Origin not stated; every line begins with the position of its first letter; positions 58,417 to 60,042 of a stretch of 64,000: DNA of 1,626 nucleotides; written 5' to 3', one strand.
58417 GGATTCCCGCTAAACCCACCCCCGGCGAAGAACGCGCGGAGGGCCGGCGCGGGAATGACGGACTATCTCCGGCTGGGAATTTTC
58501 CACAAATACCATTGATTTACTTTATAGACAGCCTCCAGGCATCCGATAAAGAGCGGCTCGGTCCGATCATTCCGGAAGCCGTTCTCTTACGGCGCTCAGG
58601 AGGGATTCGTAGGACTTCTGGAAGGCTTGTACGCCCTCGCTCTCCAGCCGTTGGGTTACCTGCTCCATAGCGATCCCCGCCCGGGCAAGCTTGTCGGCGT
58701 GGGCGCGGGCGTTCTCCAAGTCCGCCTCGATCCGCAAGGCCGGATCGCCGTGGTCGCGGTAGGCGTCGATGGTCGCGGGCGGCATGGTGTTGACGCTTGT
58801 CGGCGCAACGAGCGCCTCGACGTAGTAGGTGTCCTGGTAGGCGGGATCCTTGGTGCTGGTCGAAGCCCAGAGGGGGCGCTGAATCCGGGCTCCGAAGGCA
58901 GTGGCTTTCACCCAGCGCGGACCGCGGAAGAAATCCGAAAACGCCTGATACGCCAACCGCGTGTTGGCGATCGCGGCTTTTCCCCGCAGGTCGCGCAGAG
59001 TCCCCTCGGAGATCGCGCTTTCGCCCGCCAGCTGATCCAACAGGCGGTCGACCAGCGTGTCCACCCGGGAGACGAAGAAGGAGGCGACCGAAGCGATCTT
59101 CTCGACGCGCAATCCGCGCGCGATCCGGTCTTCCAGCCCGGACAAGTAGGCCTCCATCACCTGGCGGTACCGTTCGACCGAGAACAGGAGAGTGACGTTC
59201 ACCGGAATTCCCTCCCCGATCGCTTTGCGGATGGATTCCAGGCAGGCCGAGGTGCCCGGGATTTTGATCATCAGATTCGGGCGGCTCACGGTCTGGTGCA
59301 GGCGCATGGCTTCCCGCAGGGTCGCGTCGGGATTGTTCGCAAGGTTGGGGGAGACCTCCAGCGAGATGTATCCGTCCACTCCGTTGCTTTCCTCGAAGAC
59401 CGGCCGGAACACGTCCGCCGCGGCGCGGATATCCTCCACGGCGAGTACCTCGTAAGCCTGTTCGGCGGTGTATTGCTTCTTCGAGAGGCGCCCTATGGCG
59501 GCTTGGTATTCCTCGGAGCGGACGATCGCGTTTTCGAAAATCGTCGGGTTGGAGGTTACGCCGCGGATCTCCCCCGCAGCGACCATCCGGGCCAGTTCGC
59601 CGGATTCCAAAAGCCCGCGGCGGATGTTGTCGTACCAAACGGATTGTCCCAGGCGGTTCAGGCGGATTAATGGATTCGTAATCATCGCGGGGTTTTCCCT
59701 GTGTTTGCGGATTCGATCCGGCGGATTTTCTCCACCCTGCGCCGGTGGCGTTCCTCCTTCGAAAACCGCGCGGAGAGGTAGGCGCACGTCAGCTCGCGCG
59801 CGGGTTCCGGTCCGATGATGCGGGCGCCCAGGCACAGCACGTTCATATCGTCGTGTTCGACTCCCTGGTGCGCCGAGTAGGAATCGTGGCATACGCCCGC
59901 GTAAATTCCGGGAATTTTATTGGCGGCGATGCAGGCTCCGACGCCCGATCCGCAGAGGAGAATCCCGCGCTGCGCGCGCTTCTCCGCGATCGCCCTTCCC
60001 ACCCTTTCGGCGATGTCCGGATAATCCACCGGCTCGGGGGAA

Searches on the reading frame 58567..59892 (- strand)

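Call 20: search_protein_families(library=pfam, proteins=[window:58567-59892:-], max_evalue=0.0001)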
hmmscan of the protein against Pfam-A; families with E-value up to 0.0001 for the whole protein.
window:58567-59892:- (441 aa): 1 family
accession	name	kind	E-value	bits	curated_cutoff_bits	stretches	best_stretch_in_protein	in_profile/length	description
PF00923.25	TAL_FSA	-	1.1e-78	265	27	1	85-434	1-284/285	Transaldolase/Fructose-6-phosphate aldolase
